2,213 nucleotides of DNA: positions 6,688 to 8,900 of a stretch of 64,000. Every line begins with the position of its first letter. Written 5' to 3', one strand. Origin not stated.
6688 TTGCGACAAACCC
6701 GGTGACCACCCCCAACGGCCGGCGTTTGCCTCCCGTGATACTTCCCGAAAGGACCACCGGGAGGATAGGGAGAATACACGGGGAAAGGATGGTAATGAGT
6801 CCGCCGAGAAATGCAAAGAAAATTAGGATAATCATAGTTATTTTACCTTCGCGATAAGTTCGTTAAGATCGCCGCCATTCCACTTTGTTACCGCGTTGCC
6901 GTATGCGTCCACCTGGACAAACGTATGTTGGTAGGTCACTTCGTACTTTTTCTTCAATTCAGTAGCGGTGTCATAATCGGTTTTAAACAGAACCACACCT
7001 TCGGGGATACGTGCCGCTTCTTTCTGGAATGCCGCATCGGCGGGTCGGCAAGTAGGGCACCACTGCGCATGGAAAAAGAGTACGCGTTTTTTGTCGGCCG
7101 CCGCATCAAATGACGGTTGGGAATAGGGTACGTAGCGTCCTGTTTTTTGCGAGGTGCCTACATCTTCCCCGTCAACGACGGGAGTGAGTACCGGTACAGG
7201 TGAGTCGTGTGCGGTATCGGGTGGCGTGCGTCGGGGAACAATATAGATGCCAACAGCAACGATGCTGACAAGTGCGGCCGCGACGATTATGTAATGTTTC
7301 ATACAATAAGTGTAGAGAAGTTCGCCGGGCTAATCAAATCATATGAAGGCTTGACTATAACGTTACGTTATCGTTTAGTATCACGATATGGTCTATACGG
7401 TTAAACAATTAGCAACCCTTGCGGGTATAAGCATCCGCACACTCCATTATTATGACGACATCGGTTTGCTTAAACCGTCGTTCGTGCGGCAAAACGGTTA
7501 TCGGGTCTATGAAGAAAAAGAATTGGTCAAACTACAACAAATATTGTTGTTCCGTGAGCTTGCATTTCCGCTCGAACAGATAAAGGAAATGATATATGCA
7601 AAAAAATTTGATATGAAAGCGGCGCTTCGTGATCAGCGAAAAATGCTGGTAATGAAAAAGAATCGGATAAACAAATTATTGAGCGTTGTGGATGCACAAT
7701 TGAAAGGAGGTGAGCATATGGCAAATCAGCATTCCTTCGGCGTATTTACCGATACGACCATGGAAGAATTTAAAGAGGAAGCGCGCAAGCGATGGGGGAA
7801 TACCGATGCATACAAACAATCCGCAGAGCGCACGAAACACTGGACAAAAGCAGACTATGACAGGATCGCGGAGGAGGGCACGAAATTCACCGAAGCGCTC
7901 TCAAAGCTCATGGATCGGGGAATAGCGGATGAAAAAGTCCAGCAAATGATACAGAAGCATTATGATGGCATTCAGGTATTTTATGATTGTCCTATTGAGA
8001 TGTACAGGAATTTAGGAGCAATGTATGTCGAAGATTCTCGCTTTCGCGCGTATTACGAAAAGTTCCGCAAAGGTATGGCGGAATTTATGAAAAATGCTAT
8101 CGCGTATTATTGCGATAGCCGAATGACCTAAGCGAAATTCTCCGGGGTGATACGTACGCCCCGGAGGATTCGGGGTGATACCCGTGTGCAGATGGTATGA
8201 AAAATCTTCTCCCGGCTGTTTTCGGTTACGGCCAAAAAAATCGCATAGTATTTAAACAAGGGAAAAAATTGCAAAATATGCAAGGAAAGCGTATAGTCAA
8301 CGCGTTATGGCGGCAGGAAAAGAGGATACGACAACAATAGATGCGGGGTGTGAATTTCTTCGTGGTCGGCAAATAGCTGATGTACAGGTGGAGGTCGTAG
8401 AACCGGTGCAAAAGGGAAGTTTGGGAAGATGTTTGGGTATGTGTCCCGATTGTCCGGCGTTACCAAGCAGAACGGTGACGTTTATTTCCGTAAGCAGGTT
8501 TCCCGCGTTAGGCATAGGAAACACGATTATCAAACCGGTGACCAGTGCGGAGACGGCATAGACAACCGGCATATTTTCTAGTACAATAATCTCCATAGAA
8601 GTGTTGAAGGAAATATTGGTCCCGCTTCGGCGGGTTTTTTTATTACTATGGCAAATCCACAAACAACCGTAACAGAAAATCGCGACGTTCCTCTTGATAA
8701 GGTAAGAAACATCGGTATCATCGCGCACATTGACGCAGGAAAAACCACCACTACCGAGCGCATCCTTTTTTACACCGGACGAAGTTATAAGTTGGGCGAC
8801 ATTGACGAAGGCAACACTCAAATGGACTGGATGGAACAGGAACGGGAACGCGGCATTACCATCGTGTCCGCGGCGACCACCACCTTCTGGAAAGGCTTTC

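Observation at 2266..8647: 6.4-kb redox/repair gene insertion between rpsG and fusA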

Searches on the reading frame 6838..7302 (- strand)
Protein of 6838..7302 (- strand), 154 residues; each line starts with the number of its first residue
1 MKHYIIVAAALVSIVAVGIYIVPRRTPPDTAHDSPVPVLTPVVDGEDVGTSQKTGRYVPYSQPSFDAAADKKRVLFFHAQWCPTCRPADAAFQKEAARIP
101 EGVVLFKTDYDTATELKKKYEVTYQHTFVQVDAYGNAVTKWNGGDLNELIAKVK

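Call 3: search_protein_families(library=pfam, proteins=[window:6838-7302:-])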
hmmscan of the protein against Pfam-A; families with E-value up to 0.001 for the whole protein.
window:6838-7302:- (154 aa): 2 families
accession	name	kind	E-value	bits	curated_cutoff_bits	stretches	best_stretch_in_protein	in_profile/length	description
PF00085.26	Thioredoxin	-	5.1e-09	36.5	23.5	1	69-151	17-99/103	Thioredoxin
PF00578.27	AhpC-TSA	-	0.00034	21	26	1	66-121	21-78/124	AhpC/TSA family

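Call 4: search_protein_families(library=ncbifam, proteins=[window:6838-7302:-])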
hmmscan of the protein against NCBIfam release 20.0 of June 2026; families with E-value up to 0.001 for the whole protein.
window:6838-7302:- (154 aa): 2 families
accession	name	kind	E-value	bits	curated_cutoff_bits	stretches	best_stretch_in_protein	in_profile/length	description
TIGR01068.1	thioredoxin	equivalog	1.3e-06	28.5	96.8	1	69-140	13-83/101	thioredoxin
TIGR01126.1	pdi_dom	equivalog_domain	7.6e-05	22.9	107.2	1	70-148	14-95/105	protein disulfide-isomerase domain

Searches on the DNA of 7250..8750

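Call 19: search_rna_families(source=window, start=7250, end=8750, threshold=evalue, max_evalue=5)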
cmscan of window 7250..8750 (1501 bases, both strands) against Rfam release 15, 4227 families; matches with E-value up to 5: 2.
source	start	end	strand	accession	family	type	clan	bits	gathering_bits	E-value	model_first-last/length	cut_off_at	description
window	7567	7614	-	RF03056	RAGATH-35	Gene; sRNA;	-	17.3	38.9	4.1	1-87/87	no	RAGATH-35 RNA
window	8562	8646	+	RF02076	STnc100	Gene; sRNA;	-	15.4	47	1.5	1-206/206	no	Gammaproteobacterial sRNA STnc100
